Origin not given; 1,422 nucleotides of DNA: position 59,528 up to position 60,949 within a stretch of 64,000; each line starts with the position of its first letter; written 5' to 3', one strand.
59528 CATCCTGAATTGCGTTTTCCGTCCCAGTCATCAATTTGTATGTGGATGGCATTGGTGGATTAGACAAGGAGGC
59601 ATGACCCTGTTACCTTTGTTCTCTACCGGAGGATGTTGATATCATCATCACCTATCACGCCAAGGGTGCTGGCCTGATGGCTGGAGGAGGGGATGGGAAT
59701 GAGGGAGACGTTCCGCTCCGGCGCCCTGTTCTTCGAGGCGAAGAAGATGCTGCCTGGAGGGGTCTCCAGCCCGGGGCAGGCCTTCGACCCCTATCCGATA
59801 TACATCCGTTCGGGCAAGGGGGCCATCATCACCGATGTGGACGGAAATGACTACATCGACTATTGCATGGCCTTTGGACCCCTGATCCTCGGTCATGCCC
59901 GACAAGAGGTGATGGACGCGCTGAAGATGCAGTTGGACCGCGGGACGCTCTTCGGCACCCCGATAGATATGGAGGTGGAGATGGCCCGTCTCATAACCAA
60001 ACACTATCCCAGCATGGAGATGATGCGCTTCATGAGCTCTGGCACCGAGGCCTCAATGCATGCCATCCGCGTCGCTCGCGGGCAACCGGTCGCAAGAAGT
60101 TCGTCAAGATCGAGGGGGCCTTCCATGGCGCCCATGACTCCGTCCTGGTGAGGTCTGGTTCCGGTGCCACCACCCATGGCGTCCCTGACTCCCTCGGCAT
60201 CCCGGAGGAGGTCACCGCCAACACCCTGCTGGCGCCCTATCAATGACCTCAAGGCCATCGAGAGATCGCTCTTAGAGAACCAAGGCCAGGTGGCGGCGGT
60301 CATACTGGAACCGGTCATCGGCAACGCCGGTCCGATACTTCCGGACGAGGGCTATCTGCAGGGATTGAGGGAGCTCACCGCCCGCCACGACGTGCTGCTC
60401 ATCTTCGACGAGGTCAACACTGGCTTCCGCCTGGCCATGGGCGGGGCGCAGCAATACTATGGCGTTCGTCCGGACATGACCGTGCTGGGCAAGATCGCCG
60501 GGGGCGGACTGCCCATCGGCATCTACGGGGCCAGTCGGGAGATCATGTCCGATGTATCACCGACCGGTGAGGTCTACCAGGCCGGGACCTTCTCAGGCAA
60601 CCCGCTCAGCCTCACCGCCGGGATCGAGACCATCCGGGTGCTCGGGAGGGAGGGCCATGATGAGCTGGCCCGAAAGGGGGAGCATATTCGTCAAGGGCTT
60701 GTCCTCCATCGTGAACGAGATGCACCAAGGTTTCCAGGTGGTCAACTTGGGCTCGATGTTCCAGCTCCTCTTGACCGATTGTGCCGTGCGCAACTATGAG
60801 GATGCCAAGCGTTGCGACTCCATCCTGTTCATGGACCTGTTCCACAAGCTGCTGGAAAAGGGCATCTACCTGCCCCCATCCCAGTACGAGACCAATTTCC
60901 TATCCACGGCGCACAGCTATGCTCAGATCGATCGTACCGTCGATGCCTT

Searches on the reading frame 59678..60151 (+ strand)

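Call 59: search_protein_families(library=pfam, proteins=[window:59678-60151:+], max_evalue=0.001)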
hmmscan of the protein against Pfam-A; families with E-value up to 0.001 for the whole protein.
window:59678-60151:+ (157 aa): 1 family
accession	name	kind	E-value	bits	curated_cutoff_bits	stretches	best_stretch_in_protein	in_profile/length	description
PF00202.27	Aminotran_3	-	6.1e-18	65.1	30.5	1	38-138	8-110/403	Aminotransferase class-III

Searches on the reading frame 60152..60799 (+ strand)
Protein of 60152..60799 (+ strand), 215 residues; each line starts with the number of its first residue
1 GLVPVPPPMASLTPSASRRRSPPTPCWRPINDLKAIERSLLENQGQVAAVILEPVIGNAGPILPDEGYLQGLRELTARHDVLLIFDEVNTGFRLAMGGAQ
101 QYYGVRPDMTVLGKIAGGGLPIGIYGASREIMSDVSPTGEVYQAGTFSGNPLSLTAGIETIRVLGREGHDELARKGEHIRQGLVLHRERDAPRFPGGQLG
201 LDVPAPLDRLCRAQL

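Call 59: search_protein_families(library=pfam, proteins=[window:60152-60799:+], max_evalue=0.001)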
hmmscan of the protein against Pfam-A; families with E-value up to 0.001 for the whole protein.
window:60152-60799:+ (215 aa): 1 family
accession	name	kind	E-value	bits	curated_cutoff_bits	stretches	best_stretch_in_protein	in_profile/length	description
PF00202.27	Aminotran_3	-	2e-36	126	30.5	1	34-185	181-328/403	Aminotransferase class-III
